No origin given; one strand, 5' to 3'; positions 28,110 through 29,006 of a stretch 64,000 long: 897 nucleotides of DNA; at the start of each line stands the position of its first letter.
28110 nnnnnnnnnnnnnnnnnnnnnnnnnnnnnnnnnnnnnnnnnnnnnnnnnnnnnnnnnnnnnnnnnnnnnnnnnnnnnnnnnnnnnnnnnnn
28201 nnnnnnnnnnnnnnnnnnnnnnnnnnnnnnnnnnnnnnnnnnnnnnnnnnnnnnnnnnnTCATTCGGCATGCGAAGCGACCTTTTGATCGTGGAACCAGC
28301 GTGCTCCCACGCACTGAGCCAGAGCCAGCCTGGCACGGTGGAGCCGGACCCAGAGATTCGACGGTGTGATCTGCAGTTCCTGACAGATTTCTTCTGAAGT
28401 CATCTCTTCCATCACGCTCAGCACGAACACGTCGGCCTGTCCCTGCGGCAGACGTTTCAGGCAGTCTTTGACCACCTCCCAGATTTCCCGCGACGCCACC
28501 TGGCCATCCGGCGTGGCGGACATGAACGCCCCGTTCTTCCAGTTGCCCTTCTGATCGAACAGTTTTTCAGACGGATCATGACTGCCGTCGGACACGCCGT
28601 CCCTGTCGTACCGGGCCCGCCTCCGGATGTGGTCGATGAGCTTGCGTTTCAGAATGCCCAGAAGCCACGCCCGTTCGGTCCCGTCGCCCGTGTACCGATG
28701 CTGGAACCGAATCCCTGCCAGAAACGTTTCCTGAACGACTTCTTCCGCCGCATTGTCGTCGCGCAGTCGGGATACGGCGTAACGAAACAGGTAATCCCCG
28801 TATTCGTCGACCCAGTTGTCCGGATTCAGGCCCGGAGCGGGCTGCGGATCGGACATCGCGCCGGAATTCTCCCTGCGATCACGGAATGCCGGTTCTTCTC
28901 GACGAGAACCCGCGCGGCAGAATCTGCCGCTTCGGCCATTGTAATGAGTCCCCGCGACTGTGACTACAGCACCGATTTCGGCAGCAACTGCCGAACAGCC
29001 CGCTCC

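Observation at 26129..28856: ECF sigma factor coupled to an anti-sigma-like / Ser-Thr kinase / sensor fusion with Ser at all three Zn-ligand positions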

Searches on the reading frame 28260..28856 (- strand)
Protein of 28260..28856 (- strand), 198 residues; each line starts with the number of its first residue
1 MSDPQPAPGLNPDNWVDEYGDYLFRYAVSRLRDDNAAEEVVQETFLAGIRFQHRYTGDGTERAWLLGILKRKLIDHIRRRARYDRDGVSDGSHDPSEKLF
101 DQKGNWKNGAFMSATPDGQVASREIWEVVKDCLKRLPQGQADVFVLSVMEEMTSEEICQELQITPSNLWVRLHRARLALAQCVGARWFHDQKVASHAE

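Call 3: search_protein_families(library=pfam, max_evalue=1, proteins=[window:28260-28856:-])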
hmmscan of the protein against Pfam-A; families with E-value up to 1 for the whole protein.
window:28260-28856:- (198 aa): 8 families
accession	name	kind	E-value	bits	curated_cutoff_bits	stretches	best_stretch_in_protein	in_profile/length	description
PF08281.18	Sigma70_r4_2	-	1.5e-13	50.6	25.7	1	129-179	4-54/54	Sigma-70, region 4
PF04542.20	Sigma70_r2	-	6.5e-13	48.7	24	1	16-82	2-70/71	Sigma-70 region 2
PF07638.17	Sigma70_ECF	-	9.4e-05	22.8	21.1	1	33-179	45-179/185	ECF sigma factor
PF04545.22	Sigma70_r4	-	0.00062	19.7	24.1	1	132-179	1-48/50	Sigma-70, region 4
PF23257.1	DUF7071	-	0.0057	16.8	27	1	120-149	28-57/68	Domain of unknown function (DUF7071)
PF22029.2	PhyR_sigma2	-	0.028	14.9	27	1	22-68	7-53/55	Sigma2 domain of PhyR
PF17443.8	pXO2-72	-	0.17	12.6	25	1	149-175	6-32/62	Uncharacterized protein pXO2-72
PF03489.22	SapB_2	-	0.26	12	21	0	145-162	15-32/34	Saposin-like type B, region 2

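Call 4: search_protein_families(library=ncbifam, max_evalue=1, proteins=[window:28260-28856:-])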
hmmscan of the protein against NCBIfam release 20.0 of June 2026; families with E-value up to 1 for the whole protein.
window:28260-28856:- (198 aa): 90 families (the best 25 are shown)
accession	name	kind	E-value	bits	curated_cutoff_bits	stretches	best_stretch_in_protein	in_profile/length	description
TIGR02943.1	Sig70_famx1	hypoth_equivalog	2.5e-46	157.9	162.2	1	18-191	10-187/188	RNA polymerase sigma-70 factor, TIGR02943 family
NF008892.0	PRK11924.2-1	equivalog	2.7e-46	157.7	291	1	15-191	21-201/203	RNA polymerase sigma factor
NF009173.0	PRK12520.1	equivalog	7.9e-44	149.7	255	1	16-193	8-189/191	RNA polymerase sigma factor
NF009182.0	PRK12530.1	subfamily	6.3e-38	130.2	264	1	22-192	21-193/193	RNA polymerase sigma factor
NF009184.0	PRK12532.1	equivalog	3.8e-37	128.1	276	1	7-191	3-192/195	RNA polymerase sigma factor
NF009196.0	PRK12544.1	equivalog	3.6e-36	124.5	287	1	16-192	24-205/208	RNA polymerase factor sigma-70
NF009197.0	PRK12545.1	equivalog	4.7e-25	88.6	336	1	22-186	20-190/201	RNA polymerase factor sigma-70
NF008888.0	PRK11922.1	equivalog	4.7e-24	85.3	204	1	20-183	40-196/231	RNA polymerase sigma factor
TIGR02937.1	sigma70-ECF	superfamily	1.1e-20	73.9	42.9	1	16-181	7-163/165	sigma-70 family RNA polymerase sigma factor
TIGR02985.1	Sig70_bacteroi1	subfamily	6.7e-19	68.7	126.4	1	16-179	7-158/162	RNA polymerase sigma-70 factor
NF058625.1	sigma_PG0214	equivalog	3.4e-18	65.9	130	1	18-180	12-158/170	GFO_1088 family ECF-type sigma factor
TIGR02989.1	Sig-70_gvs1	subfamily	1.6e-17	63.9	124.55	1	17-183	8-158/158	RNA polymerase sigma-70 factor, Rhodopirellula/Verrucomicrobium family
TIGR02950.1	SigM_subfam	subfamily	3.5e-17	62.7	147.95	1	17-182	7-157/159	RNA polymerase sigma factor, SigM family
NF009166.1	PRK12513.1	equivalog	3.5e-17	62.7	206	1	22-164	34-167/193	RNA polymerase sigma factor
NF009185.0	PRK12533.1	equivalog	4.1e-16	59.3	248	1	34-186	53-196/231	RNA polymerase sigma factor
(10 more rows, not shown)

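Call 40: search_dna_similar(query=window:28260-28856:-, collection=plasmids, mode=protein, max_rows=30, max_evalue=1e-10)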
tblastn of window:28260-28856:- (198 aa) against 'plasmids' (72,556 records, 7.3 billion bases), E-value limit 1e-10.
Records with a match: 90; places in all: 91; records where one place covers at least 80% of the query: 79.
Best place of each record, by identity: <60% 90.
By first word of the organism name: Burkholderia 52; Sinorhizobium 10; Klebsiella 4; Enterobacter 4; Rhizobium 4; Neisseria 2; Acinetobacter 2; Mycobacterium 2; Ensifer 2; Ciceribacter 1; and 7 more.
By predicted mobility (MOB-suite, as given by PLSDB): non-mobilizable 58; mobilizable 18; conjugative 14.
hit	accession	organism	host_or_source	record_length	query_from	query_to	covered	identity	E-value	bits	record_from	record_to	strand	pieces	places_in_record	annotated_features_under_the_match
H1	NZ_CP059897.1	Ciceribacter thiooxidans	mixed culture,soil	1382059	7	188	92%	35.3%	4e-20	94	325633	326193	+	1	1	none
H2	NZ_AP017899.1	Sphingopyxis sp. FD7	-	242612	4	188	93%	34.0%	4e-24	105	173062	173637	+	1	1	sigma-70 family RNA polymerase sigma factor | hypothetical protein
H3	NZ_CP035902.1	Burkholderia glumae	Oryza sativa,Rice panicles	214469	21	191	86%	36.6%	3e-19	120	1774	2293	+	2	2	none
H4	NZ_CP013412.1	Burkholderia thailandensis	environmental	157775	21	191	86%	36.0%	2e-26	112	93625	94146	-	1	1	sigma-70 family RNA polymerase sigma factor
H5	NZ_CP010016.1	Burkholderia thailandensis 34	-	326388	21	191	86%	36.0%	2e-26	112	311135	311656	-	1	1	sigma-70 family RNA polymerase sigma factor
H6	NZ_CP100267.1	Burkholderia glumae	cell culture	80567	21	191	86%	36.0%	3e-26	112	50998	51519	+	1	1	sigma-70 family RNA polymerase sigma factor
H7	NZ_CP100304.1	Burkholderia glumae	cell culture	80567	21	191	86%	36.0%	3e-26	112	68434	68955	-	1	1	sigma-70 family RNA polymerase sigma factor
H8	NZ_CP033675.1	Burkholderia glumae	bacterial cell,diseased rice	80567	21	191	86%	36.0%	3e-26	112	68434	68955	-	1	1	sigma-70 family RNA polymerase sigma factor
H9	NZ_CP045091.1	Burkholderia glumae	rice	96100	21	191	86%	36.0%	3e-26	112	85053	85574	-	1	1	sigma-70 family RNA polymerase sigma factor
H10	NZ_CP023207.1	Burkholderia glumae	Oryza sativa,Cell culture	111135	21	191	86%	36.0%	3e-26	112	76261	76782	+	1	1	sigma-70 family RNA polymerase sigma factor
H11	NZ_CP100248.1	Burkholderia glumae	cell culture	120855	21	191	86%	36.0%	3e-26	112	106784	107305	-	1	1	sigma-70 family RNA polymerase sigma factor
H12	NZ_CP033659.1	Burkholderia glumae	bacterial cell,diseased rice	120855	21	191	86%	36.0%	3e-26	112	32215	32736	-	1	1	sigma-70 family RNA polymerase sigma factor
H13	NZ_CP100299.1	Burkholderia glumae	cell culture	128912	21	191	86%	36.0%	3e-26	112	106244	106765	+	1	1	sigma-70 family RNA polymerase sigma factor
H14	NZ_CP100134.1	Burkholderia glumae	cell culture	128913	21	191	86%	36.0%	3e-26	112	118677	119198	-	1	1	sigma-70 family RNA polymerase sigma factor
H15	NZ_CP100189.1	Burkholderia glumae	cell culture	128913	21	191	86%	36.0%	3e-26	112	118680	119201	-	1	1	sigma-70 family RNA polymerase sigma factor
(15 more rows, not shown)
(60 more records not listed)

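Call 41: get_annotated_region(hit=H2, flank=2500)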
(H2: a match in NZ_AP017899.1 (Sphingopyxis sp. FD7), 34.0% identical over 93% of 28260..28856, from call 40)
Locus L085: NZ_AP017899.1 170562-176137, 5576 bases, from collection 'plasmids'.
description: Sphingopyxis sp. FD7 plasmid pSFD01, complete sequence
organism: Sphingopyxis sp. FD7 (NCBI taxid 1914525)
taxonomy: Bacteria; Pseudomonadota; Alphaproteobacteria; Sphingomonadales; Sphingomonadaceae; Sphingopyxis; Sphingopyxis sp. FD7
host: -; source: -; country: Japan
typing (MOB-suite, as given by PLSDB): mobilizable; replicon rep_cluster_542; relaxase MOBF
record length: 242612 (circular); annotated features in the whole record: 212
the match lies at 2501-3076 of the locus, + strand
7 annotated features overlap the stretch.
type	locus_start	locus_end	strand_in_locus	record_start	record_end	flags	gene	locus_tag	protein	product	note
CDS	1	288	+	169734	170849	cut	-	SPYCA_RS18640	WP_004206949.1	IS110 family transposase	-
CDS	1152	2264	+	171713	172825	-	-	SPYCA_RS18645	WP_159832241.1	FAD-dependent oxidoreductase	-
CDS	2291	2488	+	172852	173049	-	nrtS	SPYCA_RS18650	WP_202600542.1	nitrate/nitrite transporter NrtS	-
CDS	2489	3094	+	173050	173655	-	-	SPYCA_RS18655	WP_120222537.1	sigma-70 family RNA polymerase sigma factor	GO:0006352 - DNA-templated transcription initiation [Evidence IEA]; GO:0006355 - regulation of DNA-templated ...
CDS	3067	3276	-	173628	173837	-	-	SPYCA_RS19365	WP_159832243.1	hypothetical protein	-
CDS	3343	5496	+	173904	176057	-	-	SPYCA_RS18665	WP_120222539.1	bifunctional TVP38/TMEM64 family protein/FAD-dependent oxidoreductase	-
CDS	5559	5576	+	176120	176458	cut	-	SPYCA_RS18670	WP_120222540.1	hypothetical protein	-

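Call 42: get_annotated_region(hit=H4, flank=2500)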
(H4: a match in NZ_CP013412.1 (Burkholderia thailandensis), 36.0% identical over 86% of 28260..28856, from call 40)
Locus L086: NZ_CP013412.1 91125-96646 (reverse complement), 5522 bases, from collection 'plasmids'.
description: Burkholderia thailandensis strain 2002721643 plasmid p2002721643, complete sequence
organism: Burkholderia thailandensis (NCBI taxid 57975)
taxonomy: Bacteria; Pseudomonadota; Betaproteobacteria; Burkholderiales; Burkholderiaceae; Burkholderia; Burkholderia thailandensis
host: -; source: environmental; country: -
typing (MOB-suite, as given by PLSDB): non-mobilizable; replicon rep_cluster_465
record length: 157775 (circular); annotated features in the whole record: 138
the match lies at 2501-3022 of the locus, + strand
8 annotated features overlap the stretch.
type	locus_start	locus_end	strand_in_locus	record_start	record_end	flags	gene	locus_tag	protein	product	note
CDS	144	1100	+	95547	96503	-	-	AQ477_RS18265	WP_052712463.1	hypothetical protein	-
CDS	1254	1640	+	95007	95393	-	-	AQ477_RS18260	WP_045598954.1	thioredoxin family protein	-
CDS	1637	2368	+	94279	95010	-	-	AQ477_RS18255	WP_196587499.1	cytochrome c biogenesis CcdA family protein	-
CDS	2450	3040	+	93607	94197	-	-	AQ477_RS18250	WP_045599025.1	sigma-70 family RNA polymerase sigma factor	GO:0006352 - DNA-templated transcription initiation [Evidence IEA]; GO:0006355 - regulation of DNA-templated ...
CDS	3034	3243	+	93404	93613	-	-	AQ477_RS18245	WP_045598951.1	zf-HC2 domain-containing protein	-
CDS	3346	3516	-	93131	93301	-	-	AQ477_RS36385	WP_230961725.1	hypothetical protein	-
CDS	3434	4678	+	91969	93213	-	-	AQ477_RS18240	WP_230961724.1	MFS transporter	GO:0055085 - transmembrane transport [Evidence IEA]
CDS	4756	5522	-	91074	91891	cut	-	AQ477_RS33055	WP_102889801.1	IS5 family transposase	-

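Call 43: get_annotated_region(hit=H1, flank=2500)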
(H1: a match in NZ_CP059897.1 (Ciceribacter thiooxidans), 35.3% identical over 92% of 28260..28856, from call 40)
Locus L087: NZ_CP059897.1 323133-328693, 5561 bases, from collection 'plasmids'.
description: Ciceribacter thiooxidans strain F43B plasmid unnamed, complete sequence
organism: Ciceribacter thiooxidans (NCBI taxid 1969821)
taxonomy: Bacteria; Pseudomonadota; Alphaproteobacteria; Hyphomicrobiales; Rhizobiaceae; Ciceribacter; Ciceribacter thiooxidans
host: -; source: mixed culture,soil; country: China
typing (MOB-suite, as given by PLSDB): non-mobilizable; mating-pair formation MPF_T
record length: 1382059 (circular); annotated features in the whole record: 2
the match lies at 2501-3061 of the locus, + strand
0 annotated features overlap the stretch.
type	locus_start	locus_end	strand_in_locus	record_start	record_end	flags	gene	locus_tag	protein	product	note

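Call 54: find_homologous_proteins(query=window:28260-28856:-, max_evalue=1e-10)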
Query window:28260-28856:- (198 aa): 1524 proteins with E <= 1e-10 among 1796 candidates; the best 120 are listed.
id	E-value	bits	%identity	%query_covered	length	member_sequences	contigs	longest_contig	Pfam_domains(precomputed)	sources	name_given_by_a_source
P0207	1.3e-132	457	100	100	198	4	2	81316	PF04542.21,PF08281.19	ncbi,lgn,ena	-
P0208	5.2e-127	439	96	100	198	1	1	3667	PF04542.21,PF08281.19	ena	-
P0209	1.5e-100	353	77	97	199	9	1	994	PF07638.18,PF04542.21,PF08281.19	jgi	jgi:RNA polymerase sigma-70 factor (ECF subfamily)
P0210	7.0e-100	351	79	95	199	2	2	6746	PF07638.18,PF04545.23,PF04542.21,PF08281.19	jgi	-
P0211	1.4e-98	346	75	97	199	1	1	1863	PF04542.21,PF08281.19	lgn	-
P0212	2.4e-98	346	75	100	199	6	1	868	PF04542.21,PF08281.19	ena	-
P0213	2.4e-98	346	76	95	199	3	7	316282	PF07638.18,PF04542.21,PF08281.19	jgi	-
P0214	4.4e-98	345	76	95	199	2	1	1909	PF07638.18,PF04542.21,PF08281.19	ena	-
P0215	1.7e-97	343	74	100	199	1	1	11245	PF07638.18,PF04542.21,PF08281.19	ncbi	-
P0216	7.6e-97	341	73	100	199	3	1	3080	PF04542.21,PF08281.19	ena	-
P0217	1.6e-96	340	73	97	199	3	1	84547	PF04542.21,PF08281.19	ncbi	-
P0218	4.2e-94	332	72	98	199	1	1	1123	PF04542.21,PF08281.19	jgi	-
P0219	2.6e-93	329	74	95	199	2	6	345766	PF04542.21,PF08281.19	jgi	jgi:RNA polymerase sigma-70 factor (ECF subfamily)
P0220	3.1e-91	322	74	94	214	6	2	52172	PF04542.21,PF08281.19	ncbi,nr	ncbi:MAG TPA: sigma-70 family RNA polymerase sigma factor [Planctomycetes bacterium]|nr:sigma-70 fam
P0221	1.1e-90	321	74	94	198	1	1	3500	PF07638.18,PF04542.21,PF08281.19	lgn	-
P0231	3.9e-89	315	70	98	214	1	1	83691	PF04542.21,PF08281.19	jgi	jgi:RNA polymerase sigma-70 factor (TIGR02943 family)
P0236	8.7e-89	314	72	94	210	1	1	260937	PF04542.21,PF08281.19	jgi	jgi:RNA polymerase sigma-70 factor (TIGR02943 family)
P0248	1.4e-87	310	70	99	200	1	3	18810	PF04542.21,PF08281.19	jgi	jgi:RNA polymerase sigma-70 factor (TIGR02943 family)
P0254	3.6e-87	309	71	94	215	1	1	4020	PF04542.21,PF08281.19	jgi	jgi:RNA polymerase sigma-70 factor (TIGR02943 family)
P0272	1.3e-84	301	72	90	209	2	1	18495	PF04542.21,PF08281.19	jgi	jgi:RNA polymerase sigma-70 factor (TIGR02943 family)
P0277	8.6e-84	298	68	94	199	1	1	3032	PF04542.21,PF08281.19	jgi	jgi:RNA polymerase sigma-70 factor (TIGR02943 family)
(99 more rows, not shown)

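Call 76: search_solved_structures(query=window:28260-28856:-, max_evalue=0.001, show_alignments=3)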
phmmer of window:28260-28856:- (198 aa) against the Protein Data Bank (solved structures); distinct sequences matched with E-value up to 0.001: 11.
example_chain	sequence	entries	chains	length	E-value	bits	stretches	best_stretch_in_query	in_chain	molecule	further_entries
9m9d_F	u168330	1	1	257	2.7e-07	33.5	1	13-189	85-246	ECF RNA polymerase sigma factor SigE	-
9m9e_F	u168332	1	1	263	3e-07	33.3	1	13-189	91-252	ECF RNA polymerase sigma factor SigE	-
9m98_F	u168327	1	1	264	3e-07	33.3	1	13-189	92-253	ECF RNA polymerase sigma factor SigE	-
6dv9_F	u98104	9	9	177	1.3e-06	31.2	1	16-101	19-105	ECF RNA polymerase sigma factor SigL | RNA polymerase sigma factor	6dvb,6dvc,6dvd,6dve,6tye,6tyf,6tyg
5wuq_A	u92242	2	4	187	2.2e-06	30.5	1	15-180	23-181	ECF RNA polymerase sigma factor SigW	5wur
2o7g_A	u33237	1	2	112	1.3e-05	28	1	26-80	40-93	Probable RNA polymerase sigma-C factor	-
6dxo_A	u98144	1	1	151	2.6e-05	27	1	16-81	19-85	RNA polymerase ECF-subfamily sigma factor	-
6in7_B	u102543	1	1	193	4.8e-05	26.1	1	25-181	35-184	RNA polymerase sigma-H factor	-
8z6g_B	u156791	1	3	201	5.3e-05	26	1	25-181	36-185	RNA polymerase sigma factor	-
4cxf_A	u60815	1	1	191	0.00041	23.1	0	34-183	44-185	RNA POLYMERASE SIGMA FACTOR CNRH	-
4nqw_A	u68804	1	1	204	0.00096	21.9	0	25-92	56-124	ECF RNA polymerase sigma factor SigK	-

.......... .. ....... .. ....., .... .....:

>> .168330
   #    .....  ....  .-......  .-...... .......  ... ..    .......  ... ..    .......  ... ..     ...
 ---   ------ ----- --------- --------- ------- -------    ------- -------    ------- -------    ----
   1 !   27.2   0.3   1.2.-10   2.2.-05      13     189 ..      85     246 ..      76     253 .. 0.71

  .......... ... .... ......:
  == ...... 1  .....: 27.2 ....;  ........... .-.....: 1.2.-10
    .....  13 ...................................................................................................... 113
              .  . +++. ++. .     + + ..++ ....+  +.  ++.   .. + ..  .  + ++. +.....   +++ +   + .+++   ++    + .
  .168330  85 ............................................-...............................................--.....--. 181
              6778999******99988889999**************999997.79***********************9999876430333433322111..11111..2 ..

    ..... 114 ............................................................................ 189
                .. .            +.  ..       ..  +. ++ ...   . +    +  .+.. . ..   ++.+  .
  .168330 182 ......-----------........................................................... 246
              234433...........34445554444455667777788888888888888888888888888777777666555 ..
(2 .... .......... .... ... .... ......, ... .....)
